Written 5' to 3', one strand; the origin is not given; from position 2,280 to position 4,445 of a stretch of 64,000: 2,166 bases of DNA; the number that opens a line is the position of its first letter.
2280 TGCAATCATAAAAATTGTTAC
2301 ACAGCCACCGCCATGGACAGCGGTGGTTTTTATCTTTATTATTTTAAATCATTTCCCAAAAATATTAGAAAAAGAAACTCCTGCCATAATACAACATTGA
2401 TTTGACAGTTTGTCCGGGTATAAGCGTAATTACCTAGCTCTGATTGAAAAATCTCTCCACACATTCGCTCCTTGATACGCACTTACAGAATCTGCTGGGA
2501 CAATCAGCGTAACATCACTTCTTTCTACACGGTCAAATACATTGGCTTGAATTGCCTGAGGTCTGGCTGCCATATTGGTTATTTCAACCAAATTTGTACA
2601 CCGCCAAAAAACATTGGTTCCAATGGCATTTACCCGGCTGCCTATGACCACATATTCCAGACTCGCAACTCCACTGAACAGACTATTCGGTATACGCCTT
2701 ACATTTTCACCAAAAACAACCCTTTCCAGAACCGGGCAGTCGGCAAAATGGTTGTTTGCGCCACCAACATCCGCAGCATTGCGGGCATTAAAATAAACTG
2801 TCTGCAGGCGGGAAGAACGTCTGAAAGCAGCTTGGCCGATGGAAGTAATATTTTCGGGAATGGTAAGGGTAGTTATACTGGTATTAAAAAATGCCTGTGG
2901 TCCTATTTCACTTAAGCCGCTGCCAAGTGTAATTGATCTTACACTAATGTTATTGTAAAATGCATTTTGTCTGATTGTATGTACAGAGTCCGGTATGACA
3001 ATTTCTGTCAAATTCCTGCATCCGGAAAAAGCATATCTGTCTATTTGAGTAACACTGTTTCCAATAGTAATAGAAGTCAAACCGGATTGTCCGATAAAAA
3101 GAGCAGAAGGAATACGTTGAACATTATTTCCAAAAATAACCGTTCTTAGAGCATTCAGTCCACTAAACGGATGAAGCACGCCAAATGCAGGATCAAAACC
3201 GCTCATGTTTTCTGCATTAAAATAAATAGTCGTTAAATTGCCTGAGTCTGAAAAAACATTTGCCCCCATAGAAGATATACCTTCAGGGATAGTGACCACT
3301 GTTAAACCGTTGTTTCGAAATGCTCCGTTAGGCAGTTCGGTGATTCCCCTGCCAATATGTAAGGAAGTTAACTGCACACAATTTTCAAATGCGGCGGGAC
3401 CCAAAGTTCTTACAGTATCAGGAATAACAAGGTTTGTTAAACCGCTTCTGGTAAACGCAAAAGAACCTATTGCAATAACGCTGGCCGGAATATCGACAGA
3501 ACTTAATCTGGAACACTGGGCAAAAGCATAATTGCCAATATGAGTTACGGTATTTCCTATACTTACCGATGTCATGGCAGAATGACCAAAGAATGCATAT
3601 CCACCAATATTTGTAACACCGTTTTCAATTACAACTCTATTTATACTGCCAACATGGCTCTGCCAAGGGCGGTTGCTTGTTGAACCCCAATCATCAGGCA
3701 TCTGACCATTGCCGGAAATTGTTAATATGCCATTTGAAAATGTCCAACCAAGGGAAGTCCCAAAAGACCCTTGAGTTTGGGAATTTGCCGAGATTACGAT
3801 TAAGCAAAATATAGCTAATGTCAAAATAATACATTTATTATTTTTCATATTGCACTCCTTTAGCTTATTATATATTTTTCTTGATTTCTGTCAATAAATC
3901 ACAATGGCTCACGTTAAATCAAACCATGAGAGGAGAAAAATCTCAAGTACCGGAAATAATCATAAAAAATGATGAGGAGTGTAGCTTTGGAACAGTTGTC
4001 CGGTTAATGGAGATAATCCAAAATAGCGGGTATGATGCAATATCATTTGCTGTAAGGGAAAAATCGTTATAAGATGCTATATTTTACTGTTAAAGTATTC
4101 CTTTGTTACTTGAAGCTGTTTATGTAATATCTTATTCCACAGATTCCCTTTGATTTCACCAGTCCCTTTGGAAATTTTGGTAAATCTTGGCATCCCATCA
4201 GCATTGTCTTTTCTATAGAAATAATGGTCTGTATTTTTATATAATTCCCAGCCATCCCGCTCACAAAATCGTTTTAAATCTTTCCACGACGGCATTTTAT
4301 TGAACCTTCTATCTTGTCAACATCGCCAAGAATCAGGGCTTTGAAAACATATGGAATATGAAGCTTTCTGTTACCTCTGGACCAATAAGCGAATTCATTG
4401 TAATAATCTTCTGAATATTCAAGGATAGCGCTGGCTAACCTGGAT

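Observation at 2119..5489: LRR gene and toxin-antitoxin cassettes bracketed by direct repeats of the exbD 3' end: evidence of cassette insertion or recombination mosaic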

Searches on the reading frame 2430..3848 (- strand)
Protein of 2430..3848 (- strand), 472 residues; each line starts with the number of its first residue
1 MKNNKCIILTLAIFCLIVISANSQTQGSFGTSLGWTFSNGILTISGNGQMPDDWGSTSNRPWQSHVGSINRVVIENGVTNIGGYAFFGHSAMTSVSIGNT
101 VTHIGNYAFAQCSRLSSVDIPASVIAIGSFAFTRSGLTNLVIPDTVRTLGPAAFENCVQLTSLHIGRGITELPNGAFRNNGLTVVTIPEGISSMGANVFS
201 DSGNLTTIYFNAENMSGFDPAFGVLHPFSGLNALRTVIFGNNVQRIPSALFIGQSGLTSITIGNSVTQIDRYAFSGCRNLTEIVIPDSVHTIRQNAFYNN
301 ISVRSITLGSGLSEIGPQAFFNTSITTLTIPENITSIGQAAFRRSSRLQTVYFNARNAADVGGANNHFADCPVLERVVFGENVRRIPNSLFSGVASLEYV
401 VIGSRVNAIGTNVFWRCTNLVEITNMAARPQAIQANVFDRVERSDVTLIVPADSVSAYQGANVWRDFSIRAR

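Call 9: search_protein_families(library=pfam, proteins=[window:2430-3848:-], max_evalue=0.01)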
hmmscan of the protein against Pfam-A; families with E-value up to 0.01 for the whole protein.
window:2430-3848:- (472 aa): 2 families
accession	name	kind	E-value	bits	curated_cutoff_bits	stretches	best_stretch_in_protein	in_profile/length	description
PF13306.12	LRR_5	-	4.7e-77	256.5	27.7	4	228-348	8-126/127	BspA type Leucine rich repeat region (6 copies)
PF13855.12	LRR_8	-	9.6e-16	57.7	27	0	240-283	10-54/61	Leucine rich repeat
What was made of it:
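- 2430..3848 (-): LRR1, a BspA-type leucine-rich-repeat gene of 472 aa. Pfam LRR_5, E 5e-77 (call 9).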

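Call 38: find_homologous_proteins(query=window:2430-3848:-, max_evalue=1e-30)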
Query window:2430-3848:- (472 aa): 2436 proteins with E <= 1e-30 among 8000 candidates; the best 120 are listed.
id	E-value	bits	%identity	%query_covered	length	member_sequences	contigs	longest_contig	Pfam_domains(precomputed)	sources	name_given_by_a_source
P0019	0.0e+0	1039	100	100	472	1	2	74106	PF13306.13,PF13855.13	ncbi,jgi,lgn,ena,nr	ncbi:MAG: leucine-rich repeat domain-containing protein [Spirochaetaceae bacterium]|nr:leucine-rich 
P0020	1.6e-147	510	39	88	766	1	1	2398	PF13306.13,PF18962.8,PF12799.14,PF13855.13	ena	-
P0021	5.8e-134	466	53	95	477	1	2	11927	PF13306.13,PF13855.13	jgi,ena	-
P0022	5.2e-118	413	49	99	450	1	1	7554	PF13306.13,PF13855.13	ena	-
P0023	2.6e-109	384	45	97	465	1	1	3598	PF13306.13,PF13855.13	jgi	jgi:hypothetical protein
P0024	2.3e-105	371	53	71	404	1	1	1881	PF13306.13,PF13855.13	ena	-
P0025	7.5e-99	350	40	99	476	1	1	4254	PF13306.13,PF13855.13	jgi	-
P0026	2.1e-97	345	40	98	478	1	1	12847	PF13306.13,PF13855.13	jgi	-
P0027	7.0e-96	340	39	97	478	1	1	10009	PF13306.13,PF13855.13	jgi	-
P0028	9.9e-95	336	40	99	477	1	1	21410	PF13306.13,PF13855.13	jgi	-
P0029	7.6e-90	320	36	76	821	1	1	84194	PF13306.13,PF18962.8,PF27129.1,PF12799.14,PF13855.13,PF23952.2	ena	-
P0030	8.5e-90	320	31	64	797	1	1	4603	PF13306.13,PF13855.13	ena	-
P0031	3.5e-88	315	30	86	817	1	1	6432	PF13306.13,PF05725.19,PF13855.13,PF23952.2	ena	-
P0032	4.3e-88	315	36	75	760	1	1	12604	PF13306.13,PF13855.13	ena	-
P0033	6.7e-87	311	46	71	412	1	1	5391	PF13306.13,PF12799.14,PF13855.13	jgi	jgi:hypothetical protein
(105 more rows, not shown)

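Call 39: find_encoding_contigs(protein=P0021, flank=8000, max_places=4)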
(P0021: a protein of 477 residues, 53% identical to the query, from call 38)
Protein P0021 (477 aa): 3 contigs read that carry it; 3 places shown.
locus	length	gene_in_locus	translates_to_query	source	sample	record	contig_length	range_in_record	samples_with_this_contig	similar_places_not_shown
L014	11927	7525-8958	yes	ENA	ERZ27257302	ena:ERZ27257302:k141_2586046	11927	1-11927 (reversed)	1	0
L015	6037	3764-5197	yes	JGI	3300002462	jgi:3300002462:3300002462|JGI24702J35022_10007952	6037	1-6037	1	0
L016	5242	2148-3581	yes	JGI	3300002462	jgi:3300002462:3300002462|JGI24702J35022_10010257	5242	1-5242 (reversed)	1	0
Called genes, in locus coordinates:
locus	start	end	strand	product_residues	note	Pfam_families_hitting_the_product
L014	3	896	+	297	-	?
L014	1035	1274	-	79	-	-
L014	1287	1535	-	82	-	-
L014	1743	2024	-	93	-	-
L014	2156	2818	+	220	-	-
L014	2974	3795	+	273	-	-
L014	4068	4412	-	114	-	PF02452:PemK_toxin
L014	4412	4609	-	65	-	-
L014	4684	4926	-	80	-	-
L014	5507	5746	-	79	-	-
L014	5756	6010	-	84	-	-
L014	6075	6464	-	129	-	PF01850:PIN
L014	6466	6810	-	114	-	-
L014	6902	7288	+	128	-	-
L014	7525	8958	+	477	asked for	PF13306:LRR_5, PF13855:LRR_8 (faint), PF13306:LRR_5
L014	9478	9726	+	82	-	PF05016:ParE_toxin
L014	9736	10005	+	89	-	-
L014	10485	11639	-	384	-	PF09479:Flg_new, PF03781:FGE-sulfatase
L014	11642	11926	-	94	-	?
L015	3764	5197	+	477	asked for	PF13306:LRR_5, PF13855:LRR_8 (faint), PF13306:LRR_5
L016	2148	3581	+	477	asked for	PF13306:LRR_5, PF13855:LRR_8 (faint), PF13306:LRR_5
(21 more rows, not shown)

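Call 40: find_encoding_contigs(protein=P0022, flank=8000, max_places=4)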
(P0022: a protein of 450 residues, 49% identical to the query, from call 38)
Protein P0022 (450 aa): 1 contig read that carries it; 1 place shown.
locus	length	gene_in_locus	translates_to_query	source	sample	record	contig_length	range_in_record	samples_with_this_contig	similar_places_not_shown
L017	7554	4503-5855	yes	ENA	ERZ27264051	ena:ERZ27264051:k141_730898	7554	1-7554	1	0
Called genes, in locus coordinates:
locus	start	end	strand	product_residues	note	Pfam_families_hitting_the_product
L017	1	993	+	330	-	?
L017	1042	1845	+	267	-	PF20260:PUA_4 (faint), PF04452:Methyltrans_RNA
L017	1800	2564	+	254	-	PF03808:Glyco_tran_WecG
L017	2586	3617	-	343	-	-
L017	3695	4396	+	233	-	PF10016:DUF2259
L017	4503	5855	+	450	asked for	PF13306:LRR_5, PF13855:LRR_8 (faint), PF13306:LRR_5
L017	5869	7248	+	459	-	-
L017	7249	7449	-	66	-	-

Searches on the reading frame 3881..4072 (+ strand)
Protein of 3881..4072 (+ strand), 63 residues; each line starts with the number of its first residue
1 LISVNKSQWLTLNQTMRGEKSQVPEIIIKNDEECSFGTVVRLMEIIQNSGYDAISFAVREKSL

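Call 9: search_protein_families(library=pfam, proteins=[window:3881-4072:+], max_evalue=0.01)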
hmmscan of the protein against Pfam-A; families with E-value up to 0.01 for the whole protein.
window:3881-4072:+ (63 aa): 1 family
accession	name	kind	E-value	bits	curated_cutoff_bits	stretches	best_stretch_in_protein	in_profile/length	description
PF02472.21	ExbD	-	4.6e-06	27.2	25.4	1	13-60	82-127/128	Biopolymer transport protein ExbD/TolR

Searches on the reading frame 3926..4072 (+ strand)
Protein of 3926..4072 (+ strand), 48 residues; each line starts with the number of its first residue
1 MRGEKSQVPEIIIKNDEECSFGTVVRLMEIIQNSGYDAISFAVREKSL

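Call 28: find_encoding_contigs(protein=window:3926-4072:+, flank=10000, max_places=10)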
Protein window:3926-4072:+ (48 aa): 2 contigs read that carry it; 2 places shown.
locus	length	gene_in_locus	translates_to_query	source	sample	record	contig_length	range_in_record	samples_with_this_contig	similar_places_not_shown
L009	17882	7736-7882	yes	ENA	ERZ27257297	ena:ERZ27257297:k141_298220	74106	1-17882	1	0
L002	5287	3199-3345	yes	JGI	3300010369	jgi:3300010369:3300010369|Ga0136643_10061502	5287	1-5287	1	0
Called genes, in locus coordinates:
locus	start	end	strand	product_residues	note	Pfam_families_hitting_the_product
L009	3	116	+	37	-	?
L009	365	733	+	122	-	PF00072:Response_reg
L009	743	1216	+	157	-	PF13690:CheX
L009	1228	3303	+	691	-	PF02518:HATPase_c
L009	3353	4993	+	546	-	PF10609:ParA, PF01656:CbiA, PF02374:ArsA_ATPase, PF13614:AAA_31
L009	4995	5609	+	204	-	PF01618:MotA_ExbB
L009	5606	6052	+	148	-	PF02472:ExbD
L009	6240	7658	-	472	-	PF13306:LRR_5, PF13855:LRR_8 (faint), PF13306:LRR_5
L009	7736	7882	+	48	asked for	PF02472:ExbD (weak)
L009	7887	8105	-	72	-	-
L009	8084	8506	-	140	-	PF12910:PHD_like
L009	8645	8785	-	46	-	-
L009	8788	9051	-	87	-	PF02604:PhdYeFM_antitox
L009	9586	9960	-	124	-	PF18765:Polbeta, PF01909:NTP_transf_2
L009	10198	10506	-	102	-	PF13744:HTH_37 (weak), PF12844:HTH_19, PF01381:HTH_3, PF13443:HTH_26 (weak), PF13560:HTH_31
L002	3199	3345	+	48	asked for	PF02472:ExbD (weak)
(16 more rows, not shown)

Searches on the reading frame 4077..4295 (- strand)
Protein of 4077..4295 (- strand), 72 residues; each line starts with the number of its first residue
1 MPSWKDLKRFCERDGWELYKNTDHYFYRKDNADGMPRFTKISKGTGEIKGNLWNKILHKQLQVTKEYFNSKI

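Call 9: search_protein_families(library=pfam, proteins=[window:4077-4295:-], max_evalue=0.01)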
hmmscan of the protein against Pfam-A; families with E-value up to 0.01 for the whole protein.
window:4077-4295:- (72 aa): 1 family
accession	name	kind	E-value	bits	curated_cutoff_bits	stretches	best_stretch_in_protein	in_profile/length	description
PF07927.17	HicA_toxin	-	0.0017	18.9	27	1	4-60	1-55/58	HicA toxin of bacterial toxin-antitoxin,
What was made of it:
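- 4077..4295 (-): HicA-family toxin gene (72 aa). The Pfam HicA_toxin match is weak (call 9).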

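Call 54: search_protein_families(library=ncbifam, proteins=[window:4077-4295:-], max_evalue=1)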
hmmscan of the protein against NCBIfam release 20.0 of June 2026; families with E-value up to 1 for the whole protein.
window:4077-4295:- (72 aa): 1 family
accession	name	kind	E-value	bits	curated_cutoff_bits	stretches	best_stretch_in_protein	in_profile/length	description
NF009030.0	PRK12366.1-1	equivalog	0.034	12.5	1147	1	24-63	441-480/796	replication factor A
